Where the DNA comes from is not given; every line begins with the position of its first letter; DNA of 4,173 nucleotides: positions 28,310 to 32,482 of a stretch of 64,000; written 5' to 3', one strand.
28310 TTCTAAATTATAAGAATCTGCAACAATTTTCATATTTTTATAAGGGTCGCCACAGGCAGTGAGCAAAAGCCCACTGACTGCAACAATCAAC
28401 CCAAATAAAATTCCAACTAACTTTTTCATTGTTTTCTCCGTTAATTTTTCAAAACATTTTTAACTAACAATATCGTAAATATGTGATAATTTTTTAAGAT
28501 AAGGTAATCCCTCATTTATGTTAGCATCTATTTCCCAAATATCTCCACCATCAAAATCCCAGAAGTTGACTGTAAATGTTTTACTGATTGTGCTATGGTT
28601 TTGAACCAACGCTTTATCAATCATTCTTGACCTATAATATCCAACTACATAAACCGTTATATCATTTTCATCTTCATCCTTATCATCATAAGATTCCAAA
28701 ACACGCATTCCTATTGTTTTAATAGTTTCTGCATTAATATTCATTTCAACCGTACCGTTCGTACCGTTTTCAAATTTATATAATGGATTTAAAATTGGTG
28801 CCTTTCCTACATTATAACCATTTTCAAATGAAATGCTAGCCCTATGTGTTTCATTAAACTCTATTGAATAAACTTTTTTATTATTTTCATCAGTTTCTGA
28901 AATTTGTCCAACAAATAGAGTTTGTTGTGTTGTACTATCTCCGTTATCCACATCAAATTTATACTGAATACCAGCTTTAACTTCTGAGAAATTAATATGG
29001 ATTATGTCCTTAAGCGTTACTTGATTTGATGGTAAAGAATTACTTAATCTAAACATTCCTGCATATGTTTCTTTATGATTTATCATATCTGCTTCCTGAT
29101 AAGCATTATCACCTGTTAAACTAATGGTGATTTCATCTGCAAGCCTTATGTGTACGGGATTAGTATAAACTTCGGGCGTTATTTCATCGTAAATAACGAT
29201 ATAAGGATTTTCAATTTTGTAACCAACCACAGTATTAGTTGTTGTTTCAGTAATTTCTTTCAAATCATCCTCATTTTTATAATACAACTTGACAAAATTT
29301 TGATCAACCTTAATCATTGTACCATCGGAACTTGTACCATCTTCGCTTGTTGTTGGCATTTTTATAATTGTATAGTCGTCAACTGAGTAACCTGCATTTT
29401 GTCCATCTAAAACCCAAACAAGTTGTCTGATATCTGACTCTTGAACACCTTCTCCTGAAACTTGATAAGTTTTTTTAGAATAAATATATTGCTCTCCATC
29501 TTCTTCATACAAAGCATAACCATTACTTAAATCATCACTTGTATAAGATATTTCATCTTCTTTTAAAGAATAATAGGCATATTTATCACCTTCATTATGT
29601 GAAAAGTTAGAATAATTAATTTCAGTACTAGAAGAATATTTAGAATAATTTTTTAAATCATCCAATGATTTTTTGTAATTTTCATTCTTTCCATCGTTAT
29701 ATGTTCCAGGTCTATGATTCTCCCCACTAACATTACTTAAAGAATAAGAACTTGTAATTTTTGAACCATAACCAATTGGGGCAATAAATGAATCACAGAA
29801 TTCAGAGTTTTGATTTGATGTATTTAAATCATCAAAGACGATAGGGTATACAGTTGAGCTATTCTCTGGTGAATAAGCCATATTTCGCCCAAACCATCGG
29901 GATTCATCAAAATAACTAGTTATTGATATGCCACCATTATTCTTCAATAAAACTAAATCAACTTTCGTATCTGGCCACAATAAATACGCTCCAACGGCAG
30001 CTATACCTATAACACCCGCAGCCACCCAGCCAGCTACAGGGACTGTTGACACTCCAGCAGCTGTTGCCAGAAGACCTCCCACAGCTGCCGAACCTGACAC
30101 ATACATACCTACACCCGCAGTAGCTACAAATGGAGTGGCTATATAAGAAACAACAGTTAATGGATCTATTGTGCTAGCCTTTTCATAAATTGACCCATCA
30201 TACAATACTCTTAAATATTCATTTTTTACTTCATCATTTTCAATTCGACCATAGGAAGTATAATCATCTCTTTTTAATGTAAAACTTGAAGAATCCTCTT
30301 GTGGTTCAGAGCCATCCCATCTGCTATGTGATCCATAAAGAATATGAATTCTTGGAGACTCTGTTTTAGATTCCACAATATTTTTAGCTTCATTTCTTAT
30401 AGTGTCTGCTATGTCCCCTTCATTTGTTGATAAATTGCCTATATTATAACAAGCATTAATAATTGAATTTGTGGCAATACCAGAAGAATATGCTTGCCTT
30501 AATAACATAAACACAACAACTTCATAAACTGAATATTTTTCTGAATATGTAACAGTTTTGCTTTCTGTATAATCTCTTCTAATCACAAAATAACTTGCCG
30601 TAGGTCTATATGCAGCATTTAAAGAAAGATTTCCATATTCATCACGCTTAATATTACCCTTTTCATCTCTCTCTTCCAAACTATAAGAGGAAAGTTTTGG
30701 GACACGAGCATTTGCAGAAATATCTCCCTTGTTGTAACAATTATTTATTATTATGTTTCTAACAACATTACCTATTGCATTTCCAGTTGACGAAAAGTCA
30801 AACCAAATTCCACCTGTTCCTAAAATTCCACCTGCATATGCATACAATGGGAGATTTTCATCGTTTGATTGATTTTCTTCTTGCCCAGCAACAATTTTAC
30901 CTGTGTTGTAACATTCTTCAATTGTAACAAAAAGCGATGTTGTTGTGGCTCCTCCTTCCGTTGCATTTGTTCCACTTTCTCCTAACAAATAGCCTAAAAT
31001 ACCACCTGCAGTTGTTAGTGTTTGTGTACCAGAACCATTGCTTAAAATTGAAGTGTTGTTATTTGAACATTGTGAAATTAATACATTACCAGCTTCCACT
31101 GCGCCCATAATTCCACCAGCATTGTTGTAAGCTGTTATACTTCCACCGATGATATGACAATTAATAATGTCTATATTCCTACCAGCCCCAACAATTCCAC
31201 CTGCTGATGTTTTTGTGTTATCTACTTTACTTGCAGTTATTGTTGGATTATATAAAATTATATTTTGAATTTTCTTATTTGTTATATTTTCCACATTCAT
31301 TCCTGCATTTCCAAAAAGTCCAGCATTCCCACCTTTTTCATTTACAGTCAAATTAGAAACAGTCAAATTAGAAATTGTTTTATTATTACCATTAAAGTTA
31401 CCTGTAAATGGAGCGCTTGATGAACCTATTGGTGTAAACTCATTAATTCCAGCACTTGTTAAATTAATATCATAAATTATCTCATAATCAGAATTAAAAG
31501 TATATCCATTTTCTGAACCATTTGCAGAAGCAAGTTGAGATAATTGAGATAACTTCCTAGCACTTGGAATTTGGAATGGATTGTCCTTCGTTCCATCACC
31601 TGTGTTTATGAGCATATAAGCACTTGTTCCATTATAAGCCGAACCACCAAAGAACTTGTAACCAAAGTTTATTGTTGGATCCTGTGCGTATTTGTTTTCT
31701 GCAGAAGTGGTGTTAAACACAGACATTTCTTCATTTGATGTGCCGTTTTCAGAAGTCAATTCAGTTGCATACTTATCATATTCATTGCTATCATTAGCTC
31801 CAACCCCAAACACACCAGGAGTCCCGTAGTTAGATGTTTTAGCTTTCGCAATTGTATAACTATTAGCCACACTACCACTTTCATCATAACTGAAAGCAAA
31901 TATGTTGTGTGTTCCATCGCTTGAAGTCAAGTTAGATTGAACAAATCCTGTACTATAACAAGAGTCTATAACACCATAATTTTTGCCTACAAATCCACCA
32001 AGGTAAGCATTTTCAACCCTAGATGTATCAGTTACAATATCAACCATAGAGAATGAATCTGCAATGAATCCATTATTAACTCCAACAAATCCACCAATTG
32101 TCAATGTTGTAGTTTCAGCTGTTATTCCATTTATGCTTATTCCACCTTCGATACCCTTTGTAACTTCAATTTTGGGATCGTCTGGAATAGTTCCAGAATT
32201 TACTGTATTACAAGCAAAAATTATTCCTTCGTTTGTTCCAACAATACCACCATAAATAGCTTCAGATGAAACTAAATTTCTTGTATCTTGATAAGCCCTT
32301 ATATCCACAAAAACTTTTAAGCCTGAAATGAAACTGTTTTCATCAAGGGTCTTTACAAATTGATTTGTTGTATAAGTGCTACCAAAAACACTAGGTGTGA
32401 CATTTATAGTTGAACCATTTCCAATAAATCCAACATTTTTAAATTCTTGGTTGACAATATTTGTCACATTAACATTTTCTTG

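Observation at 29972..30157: GC-rich Gly/Ala hydrophobic hairpin buried about 500 aa from the C-terminus of the 5,290-aa lipoprotein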

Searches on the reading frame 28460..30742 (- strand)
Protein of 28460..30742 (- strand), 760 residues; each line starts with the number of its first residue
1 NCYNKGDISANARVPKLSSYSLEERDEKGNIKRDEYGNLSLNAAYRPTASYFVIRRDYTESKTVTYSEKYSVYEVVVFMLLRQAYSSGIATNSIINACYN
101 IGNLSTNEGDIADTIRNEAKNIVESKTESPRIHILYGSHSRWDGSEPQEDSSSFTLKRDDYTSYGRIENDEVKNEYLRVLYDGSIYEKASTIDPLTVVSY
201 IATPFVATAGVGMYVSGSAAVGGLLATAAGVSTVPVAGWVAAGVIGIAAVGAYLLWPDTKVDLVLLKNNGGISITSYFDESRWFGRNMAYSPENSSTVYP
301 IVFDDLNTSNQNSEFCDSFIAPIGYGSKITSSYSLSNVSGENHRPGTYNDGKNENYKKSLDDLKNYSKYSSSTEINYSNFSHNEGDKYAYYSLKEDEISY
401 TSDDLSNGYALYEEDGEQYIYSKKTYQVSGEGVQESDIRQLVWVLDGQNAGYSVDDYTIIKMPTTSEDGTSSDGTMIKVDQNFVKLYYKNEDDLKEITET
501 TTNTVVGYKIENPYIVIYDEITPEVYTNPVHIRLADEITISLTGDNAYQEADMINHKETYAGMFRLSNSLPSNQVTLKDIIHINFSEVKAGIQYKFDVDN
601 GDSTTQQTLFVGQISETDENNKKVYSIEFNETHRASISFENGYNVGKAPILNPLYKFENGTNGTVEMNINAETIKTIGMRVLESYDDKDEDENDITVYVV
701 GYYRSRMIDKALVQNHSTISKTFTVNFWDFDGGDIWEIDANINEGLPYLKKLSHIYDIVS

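Call 12: find_homologous_proteins(query=window:28460-30742:-, max_evalue=0.001)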
Query window:28460-30742:-: 8000 candidates shared short words with the query, none scored E <= 0.001.

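Call 18: find_related_loci(query=window:28460-30742:-, collection=genome_contigs, flank=10000)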
Query window:28460-30742:- (760 aa) in genome_contigs; peptide patterns used: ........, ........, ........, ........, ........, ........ (x = any residue, [..] = any of these).
76 stretches matched a pattern, but none encodes a relative of the query by tblastn (E <= 1e-3).

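Call 28: search_protein_representatives(protein=window:28463-30742:-)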
Query: 760 residues. Proteins with E-value up to 0.001 (for the whole library): 2; up to 1e-10: 1; up to 1e-30: 1. The best 2 are listed.
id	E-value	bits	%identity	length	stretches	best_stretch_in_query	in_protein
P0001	1.0e-87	311.9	38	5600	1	1-753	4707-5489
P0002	4.6e-06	41.9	58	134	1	708-752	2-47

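Call 30: list_cluster_members(proteins=[P0001, P0002])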
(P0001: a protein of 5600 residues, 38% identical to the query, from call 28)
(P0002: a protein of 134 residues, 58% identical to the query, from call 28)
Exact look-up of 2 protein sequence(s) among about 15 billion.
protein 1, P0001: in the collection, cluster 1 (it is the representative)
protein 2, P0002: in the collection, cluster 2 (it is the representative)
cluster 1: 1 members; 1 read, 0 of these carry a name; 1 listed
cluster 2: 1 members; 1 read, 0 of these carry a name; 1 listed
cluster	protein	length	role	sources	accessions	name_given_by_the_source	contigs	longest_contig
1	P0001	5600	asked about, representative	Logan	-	-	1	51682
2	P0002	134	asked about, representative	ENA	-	-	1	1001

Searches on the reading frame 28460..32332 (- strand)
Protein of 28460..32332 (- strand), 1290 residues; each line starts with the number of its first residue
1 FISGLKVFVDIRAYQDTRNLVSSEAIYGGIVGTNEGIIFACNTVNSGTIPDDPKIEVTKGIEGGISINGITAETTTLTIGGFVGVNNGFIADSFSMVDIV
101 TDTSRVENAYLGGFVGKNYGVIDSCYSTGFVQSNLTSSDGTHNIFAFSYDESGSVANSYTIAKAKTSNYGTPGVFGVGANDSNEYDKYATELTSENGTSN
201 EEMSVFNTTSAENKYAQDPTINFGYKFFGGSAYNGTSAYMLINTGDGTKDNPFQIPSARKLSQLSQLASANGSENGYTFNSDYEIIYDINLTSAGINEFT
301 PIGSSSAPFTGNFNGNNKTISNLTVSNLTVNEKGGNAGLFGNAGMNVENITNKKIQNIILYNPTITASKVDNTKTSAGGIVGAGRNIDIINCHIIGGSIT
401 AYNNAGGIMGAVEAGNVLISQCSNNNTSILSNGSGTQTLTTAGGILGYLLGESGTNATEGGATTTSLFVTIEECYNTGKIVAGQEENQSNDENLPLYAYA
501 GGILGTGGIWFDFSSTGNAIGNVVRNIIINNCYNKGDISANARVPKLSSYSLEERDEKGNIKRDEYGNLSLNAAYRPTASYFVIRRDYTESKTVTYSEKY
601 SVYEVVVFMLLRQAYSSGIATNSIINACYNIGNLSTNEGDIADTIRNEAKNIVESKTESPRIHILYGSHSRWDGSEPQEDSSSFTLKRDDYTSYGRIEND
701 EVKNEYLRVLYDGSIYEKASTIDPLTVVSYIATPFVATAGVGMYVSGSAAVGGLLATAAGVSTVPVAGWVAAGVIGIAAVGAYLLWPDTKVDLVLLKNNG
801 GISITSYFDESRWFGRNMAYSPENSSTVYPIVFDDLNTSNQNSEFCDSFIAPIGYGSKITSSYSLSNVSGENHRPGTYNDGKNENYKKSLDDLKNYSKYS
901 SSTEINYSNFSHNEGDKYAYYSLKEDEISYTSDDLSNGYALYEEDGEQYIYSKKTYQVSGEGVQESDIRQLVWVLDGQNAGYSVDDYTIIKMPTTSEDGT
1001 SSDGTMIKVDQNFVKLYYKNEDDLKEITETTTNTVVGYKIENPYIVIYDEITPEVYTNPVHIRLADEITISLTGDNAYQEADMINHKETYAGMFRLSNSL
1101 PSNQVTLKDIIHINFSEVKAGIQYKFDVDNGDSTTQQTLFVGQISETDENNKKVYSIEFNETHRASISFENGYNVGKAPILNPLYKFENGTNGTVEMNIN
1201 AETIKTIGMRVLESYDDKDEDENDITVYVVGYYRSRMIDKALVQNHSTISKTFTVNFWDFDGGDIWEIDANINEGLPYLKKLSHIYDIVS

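Call 5: search_protein_families(library=pfam, proteins=[window:28460-32332:-], max_evalue=0.01)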
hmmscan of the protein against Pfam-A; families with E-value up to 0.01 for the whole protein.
window:28460-32332:- (1290 aa): 1 family
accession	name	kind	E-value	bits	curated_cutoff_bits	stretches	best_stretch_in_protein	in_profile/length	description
PF07581.17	Glug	-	0.004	17.9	20.5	1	108-129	2-25/28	The GLUG motif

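Call 26: search_solved_structures(query=window:28463-32332:-, max_evalue=1)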
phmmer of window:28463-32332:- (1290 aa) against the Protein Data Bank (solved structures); distinct sequences matched with E-value up to 1: 0.

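Call 27: search_protein_families(library=ncbifam, proteins=[window:28463-32332:-], max_evalue=0.1)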
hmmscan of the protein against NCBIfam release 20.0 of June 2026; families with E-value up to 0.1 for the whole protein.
window:28463-32332:- (1290 aa): 0 families

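Call 44: find_homologous_proteins(query=A3, max_evalue=0.001)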
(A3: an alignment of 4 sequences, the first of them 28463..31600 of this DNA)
Query A3 (4 sequences) (1046 aa, profile of the alignment): 5 proteins with E <= 0.001 among 8000 candidates.
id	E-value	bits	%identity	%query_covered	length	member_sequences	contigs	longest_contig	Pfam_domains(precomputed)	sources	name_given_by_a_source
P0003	6.2e-11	59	29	32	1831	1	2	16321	PF05342.20,PF18657.7,PF18962.8,PF07581.18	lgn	-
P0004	2.2e-10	57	37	23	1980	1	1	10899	PF14478.13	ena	-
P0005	1.5e-8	51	29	28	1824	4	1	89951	PF05342.20,PF18657.7,PF18962.8,PF07581.18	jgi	jgi:hypothetical protein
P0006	3.0e-7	47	35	16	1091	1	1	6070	-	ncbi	-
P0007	8.6e-4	36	29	24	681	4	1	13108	PF09479.17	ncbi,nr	ncbi:MAG: InlB B-repeat-containing protein [Clostridia bacterium]|nr:InlB B-repeat-containing protei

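Call 64: predict_structure(alignment_id=A5)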
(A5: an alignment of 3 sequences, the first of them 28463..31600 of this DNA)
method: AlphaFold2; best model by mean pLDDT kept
length: 1046 residues; sequences in the alignment: 3
mean_pLDDT: 33.3   pTM: 0.34
mean pLDDT of the five models: 33.3, 30.0, 29.2, 28.4, 26.8
residues with pLDDT >= 90: 0; 70-90: 26; 50-70: 107; < 50: 913
segments of 3 or more residues with pLDDT < 50: 1-73, 102-107, 190-194, 207-223, 226-231, 242-258, 261-1046
pLDDT, mean of each block of 10 residues (from residue 1): 36 37 38 31 32 33 35 51 62 66 49 63 61 73 65 72 69 58 59 51 50 33 47 52 38 47 37 31 45 44 30 40 30 24 21 21 23 25 25 31 33 27 22 23 21 24 22 23 26 28 31 32 31 29 23 22 22 22 22 24 22 21 22 29 30 23 22 22 25 31 30 29 27 23 27 30 25 32 30 28 27 24 32 33 30 33 33 31 31 30 33 31 30 25 26 26 22 27 24 27 31 29 30 29 26
secondary structure, 60 per line:
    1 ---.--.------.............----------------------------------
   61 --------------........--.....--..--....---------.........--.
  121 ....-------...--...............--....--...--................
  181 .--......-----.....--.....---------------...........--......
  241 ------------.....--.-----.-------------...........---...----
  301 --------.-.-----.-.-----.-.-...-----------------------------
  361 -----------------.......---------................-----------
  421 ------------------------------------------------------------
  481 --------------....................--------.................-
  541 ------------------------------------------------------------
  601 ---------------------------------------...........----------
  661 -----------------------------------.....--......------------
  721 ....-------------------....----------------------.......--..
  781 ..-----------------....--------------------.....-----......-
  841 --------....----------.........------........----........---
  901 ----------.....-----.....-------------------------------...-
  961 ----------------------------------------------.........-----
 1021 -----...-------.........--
elements in order (helices of 4 or more, strands of 3 or more residues): H14-26 E75-82 E85-89 E96-99 E109-117 E120-124 E132-134 E137-151 E154-157 E160-162 E165-181 E184-189 E195-199 E202-206 E222-232 E235-240 E253-257 E280-290 E294-296 H378-384 H394-409 H495-514 H523-539 H640-650 E696-700 E703-708 H721-724 E744-747 E770-776 E779-782 E800-803 E824-828 E834-839 E849-852 E866-871 E878-885 E890-897 E911-915 E921-925 E1007-1015 E1036-1044

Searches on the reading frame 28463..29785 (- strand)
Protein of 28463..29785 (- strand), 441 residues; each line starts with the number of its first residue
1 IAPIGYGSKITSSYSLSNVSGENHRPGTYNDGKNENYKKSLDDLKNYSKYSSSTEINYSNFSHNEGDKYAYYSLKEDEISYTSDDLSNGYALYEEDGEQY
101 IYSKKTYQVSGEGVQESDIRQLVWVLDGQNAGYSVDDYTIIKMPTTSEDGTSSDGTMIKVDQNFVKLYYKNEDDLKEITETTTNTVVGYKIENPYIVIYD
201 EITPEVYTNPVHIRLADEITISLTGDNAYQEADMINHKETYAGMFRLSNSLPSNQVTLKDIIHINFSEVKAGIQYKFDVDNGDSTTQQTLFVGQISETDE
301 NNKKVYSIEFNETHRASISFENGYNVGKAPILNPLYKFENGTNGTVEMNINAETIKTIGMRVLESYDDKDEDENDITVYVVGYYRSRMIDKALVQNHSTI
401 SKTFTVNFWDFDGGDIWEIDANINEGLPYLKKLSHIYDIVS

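Call 82: predict_structure(alignment_id=A7)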
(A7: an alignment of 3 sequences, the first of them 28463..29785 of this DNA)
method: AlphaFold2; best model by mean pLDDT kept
length: 441 residues; sequences in the alignment: 3
mean_pLDDT: 29.0   pTM: 0.18
mean pLDDT of the five models: 29.0, 28.2, 27.8, 27.3, 26.9
residues with pLDDT >= 90: 0; 70-90: 0; 50-70: 0; < 50: 441
segments of 3 or more residues with pLDDT < 50: 1-441
pLDDT, mean of each block of 10 residues (from residue 1): 24 25 29 32 31 26 27 24 33 35 36 31 34 26 28 25 30 35 34 34 26 31 30 28 29 29 31 30 30 29 33 28 25 24 27 26 26 26 24 30 27 31 32 25 31
secondary structure, 60 per line:
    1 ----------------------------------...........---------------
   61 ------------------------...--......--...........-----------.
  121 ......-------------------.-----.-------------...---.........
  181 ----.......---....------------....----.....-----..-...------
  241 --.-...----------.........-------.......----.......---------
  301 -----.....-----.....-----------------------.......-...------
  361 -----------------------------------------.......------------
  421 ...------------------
elements in order: H35-45 E90-95 E98-108 E120-126 E166-168 E175-180 E185-191 E195-198 E211-214 E219-223 E232-234 E245-247 E261-266 E274-280 E285-291 E306-310 E316-320 E344-350 E402-408

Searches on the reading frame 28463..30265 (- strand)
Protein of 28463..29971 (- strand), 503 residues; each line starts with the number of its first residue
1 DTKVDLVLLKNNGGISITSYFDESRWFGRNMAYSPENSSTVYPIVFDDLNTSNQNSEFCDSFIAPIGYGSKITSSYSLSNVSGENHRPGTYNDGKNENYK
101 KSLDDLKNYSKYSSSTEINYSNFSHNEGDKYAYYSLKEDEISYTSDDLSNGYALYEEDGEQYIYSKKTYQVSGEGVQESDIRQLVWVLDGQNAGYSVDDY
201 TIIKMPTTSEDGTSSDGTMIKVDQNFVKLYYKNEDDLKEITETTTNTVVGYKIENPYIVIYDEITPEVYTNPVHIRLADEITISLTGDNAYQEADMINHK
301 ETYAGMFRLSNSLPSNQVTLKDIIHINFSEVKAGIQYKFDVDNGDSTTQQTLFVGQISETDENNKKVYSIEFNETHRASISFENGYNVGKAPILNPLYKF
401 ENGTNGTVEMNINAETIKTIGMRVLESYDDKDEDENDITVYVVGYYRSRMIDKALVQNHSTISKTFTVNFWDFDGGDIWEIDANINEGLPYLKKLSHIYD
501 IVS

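Call 38: search_protein_families(library=pfam, proteins=[window:28463-29971:-], max_evalue=10)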
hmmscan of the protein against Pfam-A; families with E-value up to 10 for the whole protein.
window:28463-29971:- (503 aa): 0 families

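Call 62: find_related_loci(query=A6, collection=metagenome_contigs, flank=6000)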
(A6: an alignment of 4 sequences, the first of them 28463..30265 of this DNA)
Query A6 (601 aa) in metagenome_contigs; peptide patterns used: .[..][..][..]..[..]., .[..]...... (x = any residue, [..] = any of these).
204 stretches matched a pattern; 6 encode a relative of the query (tblastn E <= 1e-3); 6 distinct loci.
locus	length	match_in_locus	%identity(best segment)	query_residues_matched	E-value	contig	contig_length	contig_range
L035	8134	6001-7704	35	42-591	4e-64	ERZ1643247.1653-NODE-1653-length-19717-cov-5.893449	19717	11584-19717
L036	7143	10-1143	40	227-593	5e-61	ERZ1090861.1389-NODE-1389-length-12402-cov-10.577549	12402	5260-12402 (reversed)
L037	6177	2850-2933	53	569-598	9e-6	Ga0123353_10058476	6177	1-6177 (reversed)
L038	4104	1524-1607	53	569-598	9e-6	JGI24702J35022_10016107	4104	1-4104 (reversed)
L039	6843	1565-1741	28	528-595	1e-5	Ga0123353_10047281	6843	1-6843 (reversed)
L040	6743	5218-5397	29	520-591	1e-5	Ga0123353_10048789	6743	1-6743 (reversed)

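Call 66: search_solved_structures(query=A6, max_evalue=5)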
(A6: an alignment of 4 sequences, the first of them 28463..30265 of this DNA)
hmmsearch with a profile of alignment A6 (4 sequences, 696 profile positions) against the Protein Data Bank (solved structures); distinct sequences matched with E-value up to 5: 0.

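Call 67: search_protein_families(library=pfam, alignment_id=A6, max_evalue=1)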
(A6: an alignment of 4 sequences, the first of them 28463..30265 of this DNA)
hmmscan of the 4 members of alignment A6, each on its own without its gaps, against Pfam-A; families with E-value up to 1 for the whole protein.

A. member 1, window:28463-30265:- (601 aa): 0 families

B. families by the number of members that match (of 4 scanned): 3 families
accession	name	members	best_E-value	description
PF07807.16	RED_C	1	0.029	RED-like protein C-terminal region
PF13648.12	Lipocalin_4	1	0.34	Lipocalin-like domain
PF15886.11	CBM39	1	0.45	Carbohydrate binding domain (family 32)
